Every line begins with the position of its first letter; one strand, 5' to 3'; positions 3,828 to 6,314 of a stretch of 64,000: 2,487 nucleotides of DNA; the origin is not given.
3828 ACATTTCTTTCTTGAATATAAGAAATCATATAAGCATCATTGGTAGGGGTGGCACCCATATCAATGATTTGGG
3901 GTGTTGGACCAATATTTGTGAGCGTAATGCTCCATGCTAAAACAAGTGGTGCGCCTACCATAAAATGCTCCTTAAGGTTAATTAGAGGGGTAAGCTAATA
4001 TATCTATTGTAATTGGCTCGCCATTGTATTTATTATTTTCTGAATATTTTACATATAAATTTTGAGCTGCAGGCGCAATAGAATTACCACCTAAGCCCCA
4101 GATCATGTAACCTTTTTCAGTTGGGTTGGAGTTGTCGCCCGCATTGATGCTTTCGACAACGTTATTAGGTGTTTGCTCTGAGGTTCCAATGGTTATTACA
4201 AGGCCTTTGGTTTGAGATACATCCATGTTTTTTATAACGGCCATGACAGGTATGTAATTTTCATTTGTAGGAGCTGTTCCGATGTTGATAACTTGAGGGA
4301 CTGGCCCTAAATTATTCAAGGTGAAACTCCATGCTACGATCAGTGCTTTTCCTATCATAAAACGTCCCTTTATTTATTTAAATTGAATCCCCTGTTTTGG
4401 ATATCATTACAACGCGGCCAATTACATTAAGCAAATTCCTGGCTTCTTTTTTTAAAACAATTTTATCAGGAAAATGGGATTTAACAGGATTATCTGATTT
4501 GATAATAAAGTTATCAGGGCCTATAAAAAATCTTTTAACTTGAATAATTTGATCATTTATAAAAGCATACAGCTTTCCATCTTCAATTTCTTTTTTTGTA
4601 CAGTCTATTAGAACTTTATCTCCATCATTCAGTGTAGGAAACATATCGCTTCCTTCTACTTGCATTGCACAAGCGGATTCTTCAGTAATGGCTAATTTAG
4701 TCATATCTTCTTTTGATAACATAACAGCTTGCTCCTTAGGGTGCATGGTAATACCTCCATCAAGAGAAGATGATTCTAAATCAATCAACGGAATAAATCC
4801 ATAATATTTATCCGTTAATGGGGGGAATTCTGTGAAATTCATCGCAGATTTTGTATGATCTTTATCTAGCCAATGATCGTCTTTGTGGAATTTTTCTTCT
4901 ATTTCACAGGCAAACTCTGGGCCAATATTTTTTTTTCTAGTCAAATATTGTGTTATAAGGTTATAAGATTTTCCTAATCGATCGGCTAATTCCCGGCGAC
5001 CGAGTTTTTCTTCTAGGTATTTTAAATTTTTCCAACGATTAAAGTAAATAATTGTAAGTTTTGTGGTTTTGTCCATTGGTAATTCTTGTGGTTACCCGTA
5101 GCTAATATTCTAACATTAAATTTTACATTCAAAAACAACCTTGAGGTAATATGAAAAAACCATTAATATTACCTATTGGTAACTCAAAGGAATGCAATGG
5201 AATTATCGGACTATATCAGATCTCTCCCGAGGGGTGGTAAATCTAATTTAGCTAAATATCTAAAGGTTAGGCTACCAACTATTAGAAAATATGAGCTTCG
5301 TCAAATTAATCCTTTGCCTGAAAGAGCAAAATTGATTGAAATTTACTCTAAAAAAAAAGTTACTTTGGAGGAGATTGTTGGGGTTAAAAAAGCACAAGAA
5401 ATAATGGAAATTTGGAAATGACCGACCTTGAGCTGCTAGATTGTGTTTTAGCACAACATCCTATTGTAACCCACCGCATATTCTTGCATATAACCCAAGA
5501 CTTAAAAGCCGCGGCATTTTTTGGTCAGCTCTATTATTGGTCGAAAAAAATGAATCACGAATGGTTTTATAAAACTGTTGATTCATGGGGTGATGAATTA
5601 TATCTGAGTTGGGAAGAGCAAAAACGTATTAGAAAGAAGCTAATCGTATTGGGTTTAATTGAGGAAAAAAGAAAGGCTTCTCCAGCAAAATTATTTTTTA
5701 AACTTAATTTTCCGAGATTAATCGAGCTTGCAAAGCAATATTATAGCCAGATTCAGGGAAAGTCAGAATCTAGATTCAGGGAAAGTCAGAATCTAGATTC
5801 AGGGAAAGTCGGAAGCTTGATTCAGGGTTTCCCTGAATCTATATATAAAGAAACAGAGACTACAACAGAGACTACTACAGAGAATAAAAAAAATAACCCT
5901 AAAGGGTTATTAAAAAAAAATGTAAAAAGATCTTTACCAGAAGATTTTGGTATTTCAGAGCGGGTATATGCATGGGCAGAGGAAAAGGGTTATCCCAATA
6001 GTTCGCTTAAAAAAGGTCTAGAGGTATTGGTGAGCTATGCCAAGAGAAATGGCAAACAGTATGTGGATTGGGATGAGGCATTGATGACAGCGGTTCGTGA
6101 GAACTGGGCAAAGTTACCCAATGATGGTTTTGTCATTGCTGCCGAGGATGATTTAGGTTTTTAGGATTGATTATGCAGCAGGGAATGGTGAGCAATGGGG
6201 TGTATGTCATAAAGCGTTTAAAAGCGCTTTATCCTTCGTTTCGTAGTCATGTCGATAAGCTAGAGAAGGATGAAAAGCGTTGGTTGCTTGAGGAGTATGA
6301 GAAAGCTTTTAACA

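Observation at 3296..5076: Repressor-linked three-gene cassette in the rexAB-equivalent slot: two novel paralogs plus a small secreted protein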

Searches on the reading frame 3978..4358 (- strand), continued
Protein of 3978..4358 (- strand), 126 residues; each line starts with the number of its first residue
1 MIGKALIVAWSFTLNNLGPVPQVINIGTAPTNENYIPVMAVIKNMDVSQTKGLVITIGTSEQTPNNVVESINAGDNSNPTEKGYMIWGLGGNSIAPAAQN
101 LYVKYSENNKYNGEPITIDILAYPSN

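Call 75: find_encoding_contigs(protein=P0005, flank=10000, max_places=3)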
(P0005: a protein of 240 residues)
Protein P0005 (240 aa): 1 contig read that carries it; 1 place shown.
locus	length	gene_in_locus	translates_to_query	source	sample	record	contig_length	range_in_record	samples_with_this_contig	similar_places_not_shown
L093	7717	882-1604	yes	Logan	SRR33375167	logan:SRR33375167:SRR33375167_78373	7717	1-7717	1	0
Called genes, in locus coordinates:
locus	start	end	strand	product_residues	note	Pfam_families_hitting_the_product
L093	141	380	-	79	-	PF13560:HTH_31, PF12844:HTH_19 (weak), PF01381:HTH_3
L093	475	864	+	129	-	-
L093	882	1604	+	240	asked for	-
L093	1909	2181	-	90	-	-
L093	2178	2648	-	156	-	-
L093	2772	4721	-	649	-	PF08707:PriCT_2, PF13362:Toprim_3 (weak), PF13481:AAA_25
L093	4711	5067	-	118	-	-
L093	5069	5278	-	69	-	-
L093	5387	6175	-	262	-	-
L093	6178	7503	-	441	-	PF13356:Arm-DNA-bind_3, PF00589:Phage_integrase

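Call 76: find_encoding_contigs(protein=P0004, flank=10000, max_places=3)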
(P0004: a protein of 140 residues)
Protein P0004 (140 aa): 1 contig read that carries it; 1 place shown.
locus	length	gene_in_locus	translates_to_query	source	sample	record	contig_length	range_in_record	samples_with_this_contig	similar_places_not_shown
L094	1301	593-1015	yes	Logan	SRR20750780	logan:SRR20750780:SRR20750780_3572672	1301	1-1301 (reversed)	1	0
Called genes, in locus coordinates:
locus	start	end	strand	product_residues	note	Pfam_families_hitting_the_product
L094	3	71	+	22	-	?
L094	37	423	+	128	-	-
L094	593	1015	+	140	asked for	-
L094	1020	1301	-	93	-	?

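Call 77: find_encoding_contigs(protein=P0007, flank=10000, max_places=3)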
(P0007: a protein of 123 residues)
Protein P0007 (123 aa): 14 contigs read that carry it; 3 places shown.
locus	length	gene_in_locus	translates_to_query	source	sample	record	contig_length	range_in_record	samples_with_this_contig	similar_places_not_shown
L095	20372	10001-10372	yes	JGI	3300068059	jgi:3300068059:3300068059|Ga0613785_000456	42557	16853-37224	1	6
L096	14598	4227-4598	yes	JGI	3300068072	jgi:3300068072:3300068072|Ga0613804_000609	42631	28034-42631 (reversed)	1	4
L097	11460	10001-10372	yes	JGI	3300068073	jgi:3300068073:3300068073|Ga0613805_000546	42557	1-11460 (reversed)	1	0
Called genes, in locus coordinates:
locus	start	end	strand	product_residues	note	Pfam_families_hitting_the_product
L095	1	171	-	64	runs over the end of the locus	-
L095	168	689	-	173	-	PF05838:Glyco_hydro_108, PF09374:PG_binding_3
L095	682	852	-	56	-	-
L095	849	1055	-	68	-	-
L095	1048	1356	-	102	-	-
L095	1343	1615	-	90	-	-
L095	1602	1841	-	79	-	-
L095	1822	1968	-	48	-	-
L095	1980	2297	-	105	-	-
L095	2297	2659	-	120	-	-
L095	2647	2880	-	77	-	-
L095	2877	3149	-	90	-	-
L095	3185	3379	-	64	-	-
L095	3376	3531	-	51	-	-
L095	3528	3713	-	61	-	-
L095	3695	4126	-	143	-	-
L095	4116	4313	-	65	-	-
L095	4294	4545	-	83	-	PF13384:HTH_23 (weak)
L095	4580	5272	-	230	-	-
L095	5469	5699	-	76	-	-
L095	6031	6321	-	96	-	-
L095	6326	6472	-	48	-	-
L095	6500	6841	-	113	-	-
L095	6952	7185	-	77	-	-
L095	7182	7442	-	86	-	-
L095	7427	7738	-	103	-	-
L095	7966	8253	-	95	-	-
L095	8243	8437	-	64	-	-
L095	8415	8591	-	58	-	-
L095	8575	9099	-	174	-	-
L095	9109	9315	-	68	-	-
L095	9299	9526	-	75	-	-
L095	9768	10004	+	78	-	-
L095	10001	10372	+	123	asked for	-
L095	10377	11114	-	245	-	PF00717:Peptidase_S24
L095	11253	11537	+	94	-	-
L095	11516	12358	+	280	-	PF09524:Phg_2220_C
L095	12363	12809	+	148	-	-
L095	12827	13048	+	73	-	-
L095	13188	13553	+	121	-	-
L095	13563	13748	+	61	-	-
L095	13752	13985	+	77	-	-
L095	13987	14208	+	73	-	-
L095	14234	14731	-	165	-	PF05551:zf-His_Me_endon (weak), PF13392:HNH_3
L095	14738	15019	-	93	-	-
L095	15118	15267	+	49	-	-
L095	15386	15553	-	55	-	-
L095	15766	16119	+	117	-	-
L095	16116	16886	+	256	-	PF24146:K1-lyase_C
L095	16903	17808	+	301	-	-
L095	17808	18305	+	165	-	-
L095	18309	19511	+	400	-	PF02839:CBM_5_12 (weak)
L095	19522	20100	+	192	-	-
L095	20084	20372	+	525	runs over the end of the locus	PF22530:Terminase-T7_RNaseH-like (weak)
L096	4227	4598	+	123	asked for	-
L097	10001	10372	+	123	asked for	-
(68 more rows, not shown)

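Call 91: search_protein_families(library=pfam, proteins=[L095:9768-10004:+, L093:475-864:+], max_evalue=0.01)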
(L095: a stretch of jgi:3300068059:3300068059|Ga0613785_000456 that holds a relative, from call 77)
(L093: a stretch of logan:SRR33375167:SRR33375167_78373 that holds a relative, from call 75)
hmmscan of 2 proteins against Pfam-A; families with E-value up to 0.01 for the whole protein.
L095:9768-10004:+ (78 aa): 0 families

L093:475-864:+ (129 aa): 0 families

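Call 101: search_solved_structures(query=A4, max_evalue=10)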
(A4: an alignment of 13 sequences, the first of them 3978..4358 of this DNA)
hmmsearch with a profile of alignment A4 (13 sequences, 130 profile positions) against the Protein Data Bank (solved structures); distinct sequences matched with E-value up to 10: 5.
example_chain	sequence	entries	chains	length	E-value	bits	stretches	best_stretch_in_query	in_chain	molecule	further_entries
7znr_A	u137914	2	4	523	1.2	12.9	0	83-124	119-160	Sucrose-6-phosphate hydrolase | Glycoside hydrolase family 32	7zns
8aa2_E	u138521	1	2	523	1.2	12.9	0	83-124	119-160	Glycoside hydrolase family 32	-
8a9y_E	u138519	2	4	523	1.2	12.9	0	83-124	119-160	Glycoside hydrolase family 32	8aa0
6r3r_A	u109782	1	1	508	1.3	12.8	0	83-124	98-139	Glycoside hydrolase family 32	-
6r3u_A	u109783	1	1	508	1.3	12.8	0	83-124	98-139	Glycoside hydrolase family 32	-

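Call 103: search_protein_families(alignment_id=A4, library=phrogs, max_evalue=0.01)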
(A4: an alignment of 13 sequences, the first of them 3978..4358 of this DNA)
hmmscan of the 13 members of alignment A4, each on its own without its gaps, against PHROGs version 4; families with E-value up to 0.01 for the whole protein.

A. member 1, window:3978-4358:- (126 aa): 0 families

B. families by the number of members that match (of 13 scanned): 0 families

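Call 106: search_dna_similar(query=P0007, collection=phages, mode=protein, max_evalue=1)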
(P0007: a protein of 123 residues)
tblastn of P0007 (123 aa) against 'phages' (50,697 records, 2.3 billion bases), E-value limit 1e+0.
No match.

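Call 107: search_dna_similar(query=P0012, collection=plasmids, mode=protein, max_evalue=1)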
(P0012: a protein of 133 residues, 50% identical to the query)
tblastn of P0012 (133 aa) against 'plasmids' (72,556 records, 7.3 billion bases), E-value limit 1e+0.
No match.

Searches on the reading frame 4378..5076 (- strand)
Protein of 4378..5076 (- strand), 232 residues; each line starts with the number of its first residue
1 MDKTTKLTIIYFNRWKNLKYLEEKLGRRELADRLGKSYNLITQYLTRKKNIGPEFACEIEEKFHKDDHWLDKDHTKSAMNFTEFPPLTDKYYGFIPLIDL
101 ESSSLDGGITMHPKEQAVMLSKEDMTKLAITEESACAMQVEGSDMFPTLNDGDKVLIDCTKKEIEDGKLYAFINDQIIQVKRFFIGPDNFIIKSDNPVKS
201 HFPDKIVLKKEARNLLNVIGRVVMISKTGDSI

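Call 3: search_protein_families(library=pfam, proteins=[window:4378-5076:-], max_evalue=1)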
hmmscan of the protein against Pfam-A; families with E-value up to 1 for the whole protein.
window:4378-5076:- (232 aa): 4 families
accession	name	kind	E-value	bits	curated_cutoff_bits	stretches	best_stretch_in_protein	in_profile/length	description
PF00717.28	Peptidase_S24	-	7.3e-13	48.7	23.3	1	116-223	20-116/116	Peptidase S24-like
PF15943.11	YdaS_toxin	-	0.00078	19.7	30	1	26-61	10-45/65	Bacterial toxin YdaS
PF01381.28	HTH_3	-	0.0066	16.9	23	1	27-69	12-54/55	Helix-turn-helix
PF05727.16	UPF0228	-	0.1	13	25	1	143-190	41-88/124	Uncharacterised protein family (UPF0228)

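Call 4: search_protein_families(library=phrogs, proteins=[window:4378-5076:-], max_evalue=1)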
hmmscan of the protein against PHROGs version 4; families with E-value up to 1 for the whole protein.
window:4378-5076:- (232 aa): 9 families
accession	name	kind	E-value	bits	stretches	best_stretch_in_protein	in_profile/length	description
phrog_4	-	transcription regulation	2.5e-26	93.6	1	16-227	139-337/400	transcriptional repressor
phrog_6201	-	transcription regulation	3.3e-17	63.5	1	129-226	22-115/121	CI-like repressor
phrog_5736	-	transcription regulation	8.5e-06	26.9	1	14-96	7-93/133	transcriptional regulator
phrog_8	-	transcription regulation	1.3e-05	25.8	1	15-79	78-144/346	transcriptional regulator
phrog_12107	-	transcription regulation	0.0001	23.3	1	14-77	8-80/142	transcriptional repressor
phrog_147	-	transcription regulation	0.0082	17.5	1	22-78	15-74/100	transcriptional regulator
phrog_4715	-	DNA, RNA and nucleotide metabolism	0.031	13.6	1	23-62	277-315/630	ParB-like partition protein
phrog_35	-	transcription regulation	0.092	13.8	1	19-61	80-122/181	transcriptional repressor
phrog_36540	-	unknown function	0.18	12.4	1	27-70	15-58/196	-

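Call 5: search_protein_families(library=padloc, proteins=[window:4378-5076:-], max_evalue=1)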
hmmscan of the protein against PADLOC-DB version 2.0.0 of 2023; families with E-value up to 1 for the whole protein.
window:4378-5076:- (232 aa): 0 families

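Call 6: search_protein_families(library=ncbifam, proteins=[window:4378-5076:-], max_evalue=1)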
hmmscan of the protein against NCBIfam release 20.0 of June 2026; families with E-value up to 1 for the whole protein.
window:4378-5076:- (232 aa): 6 families
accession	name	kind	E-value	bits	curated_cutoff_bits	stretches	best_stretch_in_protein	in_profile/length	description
TIGR00498.1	lexA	equivalog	0.0019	17.9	110.95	1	131-226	111-199/203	transcriptional repressor LexA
TIGR02227.1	sigpep_I_bact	equivalog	0.0063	16.4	47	1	137-223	22-75/162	signal peptidase I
NF048000.1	ECH1013_TF_S24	equivalog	0.0097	15.8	300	1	122-183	100-161/204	ECH_1013 family putative transcriptional regulator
NF007621.2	PRK10276.1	subfamily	0.012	15.7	110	1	124-200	17-94/115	translesion error-prone DNA polymerase V autoproteolytic subunit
TIGR02754.1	sod_Ni_protease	equivalog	0.023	15.2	63.25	1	139-164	2-29/90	nickel-type superoxide dismutase maturation protease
NF051876.1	transXXX_HumD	equivalog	0.064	13.2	120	1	149-228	42-120/129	HumD family translesion DNA polymerase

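Call 66: find_related_loci(query=window:4378-5076:-, collection=viral_contigs, flank=6000)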
Query window:4378-5076:- (232 aa) in viral_contigs; peptide patterns used: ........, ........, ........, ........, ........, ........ (x = any residue, [..] = any of these).
5 stretches matched a pattern, but none encodes a relative of the query by tblastn (E <= 1e-3).

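Call 108: search_dna_similar(query=window:4378-5076:-, collection=phages, mode=protein, max_evalue=1e-10, max_rows=10)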
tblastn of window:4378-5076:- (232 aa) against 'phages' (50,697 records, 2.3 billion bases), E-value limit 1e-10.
Records with a match: 43; places in all: 43; records where one place covers at least 80% of the query: 22.
Best place of each record, by identity: <60% 43.
By first word of the organism name: Pseudomonas 22; Stx1a-converting 12; Escherichia 5; Moraxella 1; Salmonella 1; Serratia 1; StxXX-converting 1.
By host as written in the record: - 16; Pseudomonas aeruginosa 10; Pseudomonas aeruginosa 147 2; Escherichia coli PA28 2; Escherichia coli O157:H7 SH2026 2; Pseudomonas aeruginosa 7869 1; Pseudomonas aeruginosa strain 1-13 1; Moraxella catarrhalis 1; and 8 more.
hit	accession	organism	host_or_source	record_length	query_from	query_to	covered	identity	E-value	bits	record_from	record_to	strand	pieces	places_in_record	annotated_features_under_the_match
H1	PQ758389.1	Pseudomonas phage 5399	Pseudomonas aeruginosa 147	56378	1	223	96%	25.6%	1e-12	72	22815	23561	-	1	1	repressor protein cI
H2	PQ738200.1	Pseudomonas phage phita81A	Pseudomonas aeruginosa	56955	1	223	96%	25.6%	1e-12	72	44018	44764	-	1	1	repressor protein cI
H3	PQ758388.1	Pseudomonas phage 5371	Pseudomonas aeruginosa 147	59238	1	223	96%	25.6%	1e-12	72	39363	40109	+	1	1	repressor protein cI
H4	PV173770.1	Pseudomonas phage P7869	Pseudomonas aeruginosa 7869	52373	1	223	96%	25.6%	1e-12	72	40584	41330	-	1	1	repressor protein CI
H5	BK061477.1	Pseudomonas phage vB_PaeS-D14C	Pseudomonas aeruginosa strain 1-13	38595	1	223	96%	25.2%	2e-11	69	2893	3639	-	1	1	CI repressor protein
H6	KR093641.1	Moraxella phage Mcat17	Moraxella catarrhalis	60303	14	227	92%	26.2%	3e-11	68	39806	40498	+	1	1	hypothetical protein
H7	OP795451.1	Pseudomonas phage PseuP_224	Pseudomonas protegens CEMTC 4060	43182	30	226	85%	28.3%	1e-11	69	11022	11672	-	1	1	repressor protein cI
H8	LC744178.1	Stx1a-converting phage Stx1a_10051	-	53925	25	222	85%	25.5%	4e-13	74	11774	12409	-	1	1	none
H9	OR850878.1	Salmonella phage S.Kent 1-2-1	Salmonella enterica subsp. enterica ...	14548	52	222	74%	29.1%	6e-13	73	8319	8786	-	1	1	record has no annotation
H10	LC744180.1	Stx1a-converting phage Stx1a_EH2115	-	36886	25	222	85%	24.5%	2e-12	71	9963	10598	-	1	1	record has no annotation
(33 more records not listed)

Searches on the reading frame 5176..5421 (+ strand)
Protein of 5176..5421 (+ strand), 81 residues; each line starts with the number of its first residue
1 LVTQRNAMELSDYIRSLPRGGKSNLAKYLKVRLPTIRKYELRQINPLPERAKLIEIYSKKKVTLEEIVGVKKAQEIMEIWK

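Call 21: search_protein_families(library=phrogs, proteins=[window:5176-5421:+], max_evalue=0.01)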
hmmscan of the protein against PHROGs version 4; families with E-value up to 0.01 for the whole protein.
window:5176-5421:+ (81 aa): 1 family
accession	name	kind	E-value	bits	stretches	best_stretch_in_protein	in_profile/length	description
phrog_2104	-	unknown function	0.0095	17.1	0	23-67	56-100/103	-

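Call 91: search_protein_families(library=pfam, proteins=[window:5197-5421:+], max_evalue=0.01)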
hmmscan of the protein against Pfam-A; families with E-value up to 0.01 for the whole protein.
window:5197-5421:+ (74 aa): 2 families
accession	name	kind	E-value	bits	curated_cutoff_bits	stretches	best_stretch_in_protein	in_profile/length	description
PF15943.11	YdaS_toxin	-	0.0021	18.3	30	1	13-59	9-55/65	Bacterial toxin YdaS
PF01381.28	HTH_3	-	0.0097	16.4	23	0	18-48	15-45/55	Helix-turn-helix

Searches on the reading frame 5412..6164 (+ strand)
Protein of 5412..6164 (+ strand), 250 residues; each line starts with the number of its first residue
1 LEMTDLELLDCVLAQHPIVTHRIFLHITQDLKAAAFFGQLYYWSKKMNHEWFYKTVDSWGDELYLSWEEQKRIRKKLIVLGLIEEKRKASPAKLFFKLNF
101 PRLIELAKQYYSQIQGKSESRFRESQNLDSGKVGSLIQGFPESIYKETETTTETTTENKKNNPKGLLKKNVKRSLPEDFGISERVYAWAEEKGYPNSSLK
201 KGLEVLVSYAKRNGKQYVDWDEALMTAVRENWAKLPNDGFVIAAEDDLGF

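Call 21: search_protein_families(library=phrogs, proteins=[window:5412-6164:+], max_evalue=0.01)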
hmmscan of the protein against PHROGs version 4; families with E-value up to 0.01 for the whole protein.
window:5412-6164:+ (250 aa): 6 families
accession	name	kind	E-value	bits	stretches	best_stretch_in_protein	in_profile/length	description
phrog_9773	-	DNA, RNA and nucleotide metabolism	2.3e-23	84.3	1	22-191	18-198/288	replication initiation O-like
phrog_1347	-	unknown function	4.2e-17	63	1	13-166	6-149/417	-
phrog_6493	-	DNA, RNA and nucleotide metabolism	1.5e-13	51.7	1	12-161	6-149/261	DnaD-like helicase loader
phrog_428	-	DNA, RNA and nucleotide metabolism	1.6e-10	41.7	1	25-168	98-224/455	replication initiation protein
phrog_678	-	DNA, RNA and nucleotide metabolism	5.2e-09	37.1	1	37-233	60-277/346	replication initiation O-like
phrog_270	-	DNA, RNA and nucleotide metabolism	0.002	18.5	1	30-164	44-172/383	replication initiation protein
